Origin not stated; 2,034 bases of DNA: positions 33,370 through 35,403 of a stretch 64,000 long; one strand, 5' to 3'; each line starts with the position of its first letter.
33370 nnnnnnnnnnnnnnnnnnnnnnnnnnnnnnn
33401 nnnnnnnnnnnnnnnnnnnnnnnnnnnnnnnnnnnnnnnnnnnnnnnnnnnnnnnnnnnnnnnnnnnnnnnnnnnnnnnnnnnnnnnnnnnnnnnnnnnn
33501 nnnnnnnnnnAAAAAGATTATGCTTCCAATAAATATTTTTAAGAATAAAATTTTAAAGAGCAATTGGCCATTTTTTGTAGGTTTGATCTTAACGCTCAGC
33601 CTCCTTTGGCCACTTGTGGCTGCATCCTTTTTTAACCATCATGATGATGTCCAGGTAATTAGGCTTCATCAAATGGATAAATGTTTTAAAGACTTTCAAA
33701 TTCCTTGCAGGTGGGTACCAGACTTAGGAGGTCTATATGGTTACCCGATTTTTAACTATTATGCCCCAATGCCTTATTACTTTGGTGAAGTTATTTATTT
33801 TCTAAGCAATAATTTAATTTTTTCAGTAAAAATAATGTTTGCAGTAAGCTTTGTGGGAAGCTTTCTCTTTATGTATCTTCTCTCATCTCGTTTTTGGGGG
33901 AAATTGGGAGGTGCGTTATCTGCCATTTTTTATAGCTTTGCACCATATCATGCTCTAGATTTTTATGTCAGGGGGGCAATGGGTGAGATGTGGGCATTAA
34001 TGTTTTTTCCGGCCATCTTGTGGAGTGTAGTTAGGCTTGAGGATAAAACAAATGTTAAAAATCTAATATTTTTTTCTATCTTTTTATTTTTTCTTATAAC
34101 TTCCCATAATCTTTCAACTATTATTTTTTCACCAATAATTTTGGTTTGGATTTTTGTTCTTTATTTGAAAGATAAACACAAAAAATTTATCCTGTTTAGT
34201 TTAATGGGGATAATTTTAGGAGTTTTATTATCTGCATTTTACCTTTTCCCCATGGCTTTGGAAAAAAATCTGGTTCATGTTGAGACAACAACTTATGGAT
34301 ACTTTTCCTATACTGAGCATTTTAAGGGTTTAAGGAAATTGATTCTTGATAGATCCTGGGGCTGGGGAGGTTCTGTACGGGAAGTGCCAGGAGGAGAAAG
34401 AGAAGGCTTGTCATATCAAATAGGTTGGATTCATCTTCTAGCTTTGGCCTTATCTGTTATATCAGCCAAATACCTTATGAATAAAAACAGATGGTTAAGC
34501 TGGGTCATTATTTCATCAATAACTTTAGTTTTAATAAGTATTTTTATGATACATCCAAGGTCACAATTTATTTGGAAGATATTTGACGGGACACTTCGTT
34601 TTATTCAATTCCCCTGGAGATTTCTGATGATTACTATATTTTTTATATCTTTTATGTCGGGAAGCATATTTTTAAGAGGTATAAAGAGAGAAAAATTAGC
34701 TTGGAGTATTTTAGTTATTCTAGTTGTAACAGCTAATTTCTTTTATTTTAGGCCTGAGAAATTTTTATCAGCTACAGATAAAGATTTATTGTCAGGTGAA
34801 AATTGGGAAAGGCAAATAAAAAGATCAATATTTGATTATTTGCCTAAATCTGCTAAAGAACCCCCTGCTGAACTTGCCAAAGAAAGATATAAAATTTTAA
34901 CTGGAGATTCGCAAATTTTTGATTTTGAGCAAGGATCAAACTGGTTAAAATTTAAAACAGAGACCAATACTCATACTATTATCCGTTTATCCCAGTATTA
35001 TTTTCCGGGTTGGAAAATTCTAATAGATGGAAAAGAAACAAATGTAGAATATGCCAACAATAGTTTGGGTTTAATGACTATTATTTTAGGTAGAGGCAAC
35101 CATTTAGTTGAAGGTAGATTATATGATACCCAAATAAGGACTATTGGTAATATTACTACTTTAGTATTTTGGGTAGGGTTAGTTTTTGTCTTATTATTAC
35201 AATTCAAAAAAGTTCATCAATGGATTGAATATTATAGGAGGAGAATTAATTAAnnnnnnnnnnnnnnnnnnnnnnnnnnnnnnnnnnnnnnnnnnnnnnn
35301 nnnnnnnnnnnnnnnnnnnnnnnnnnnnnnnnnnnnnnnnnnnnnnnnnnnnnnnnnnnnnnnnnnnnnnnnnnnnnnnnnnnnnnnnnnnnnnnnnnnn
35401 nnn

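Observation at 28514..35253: Four tandem paralogs of an uncharacterised membrane-protein family with a conserved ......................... loop; one paralog has lost both cysteines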

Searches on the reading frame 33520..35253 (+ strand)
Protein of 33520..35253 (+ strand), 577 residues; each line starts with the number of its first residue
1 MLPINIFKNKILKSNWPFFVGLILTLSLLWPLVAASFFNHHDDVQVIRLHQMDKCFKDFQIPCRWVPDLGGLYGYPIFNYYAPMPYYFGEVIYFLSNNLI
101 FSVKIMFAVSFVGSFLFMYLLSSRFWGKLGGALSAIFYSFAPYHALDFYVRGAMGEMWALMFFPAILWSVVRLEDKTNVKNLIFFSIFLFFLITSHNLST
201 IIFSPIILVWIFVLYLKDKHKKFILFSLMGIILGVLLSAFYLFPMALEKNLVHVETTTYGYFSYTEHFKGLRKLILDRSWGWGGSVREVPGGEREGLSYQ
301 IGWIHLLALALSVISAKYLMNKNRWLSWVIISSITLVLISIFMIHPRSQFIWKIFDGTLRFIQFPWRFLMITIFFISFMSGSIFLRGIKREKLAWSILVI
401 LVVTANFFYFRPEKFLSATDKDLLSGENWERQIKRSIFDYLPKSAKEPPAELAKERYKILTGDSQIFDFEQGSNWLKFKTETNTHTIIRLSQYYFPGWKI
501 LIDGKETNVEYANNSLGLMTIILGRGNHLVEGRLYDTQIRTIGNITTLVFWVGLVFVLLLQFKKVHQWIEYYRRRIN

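Call 3: search_protein_families(library=pfam, proteins=[window:33520-35253:+], max_evalue=1)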
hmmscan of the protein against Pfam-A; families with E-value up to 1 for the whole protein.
window:33520-35253:+ (577 aa): 4 families
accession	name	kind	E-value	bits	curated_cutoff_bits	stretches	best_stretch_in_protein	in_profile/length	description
PF10131.15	PTPS_related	-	4.4e-08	32.5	26.4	1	78-421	1-318/621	6-pyruvoyl-tetrahydropterin synthase related domain; membrane protein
PF04932.20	Wzy_C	-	0.0047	17.2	31.7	1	184-247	2-66/149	O-Antigen ligase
PF11847.13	GT-C_AftD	-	0.016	13.6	26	1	105-247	81-217/661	Alpha-(1->3)-arabinofuranosyltransferase, N-terminal GT-C domain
PF09586.16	YfhO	-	0.055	12.2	28.5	1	473-530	763-819/835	Bacterial membrane protein YfhO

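Call 4: search_protein_families(library=ncbifam, proteins=[window:33520-35253:+], max_evalue=1)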
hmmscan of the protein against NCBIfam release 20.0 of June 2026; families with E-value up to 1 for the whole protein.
window:33520-35253:+ (577 aa): 0 families
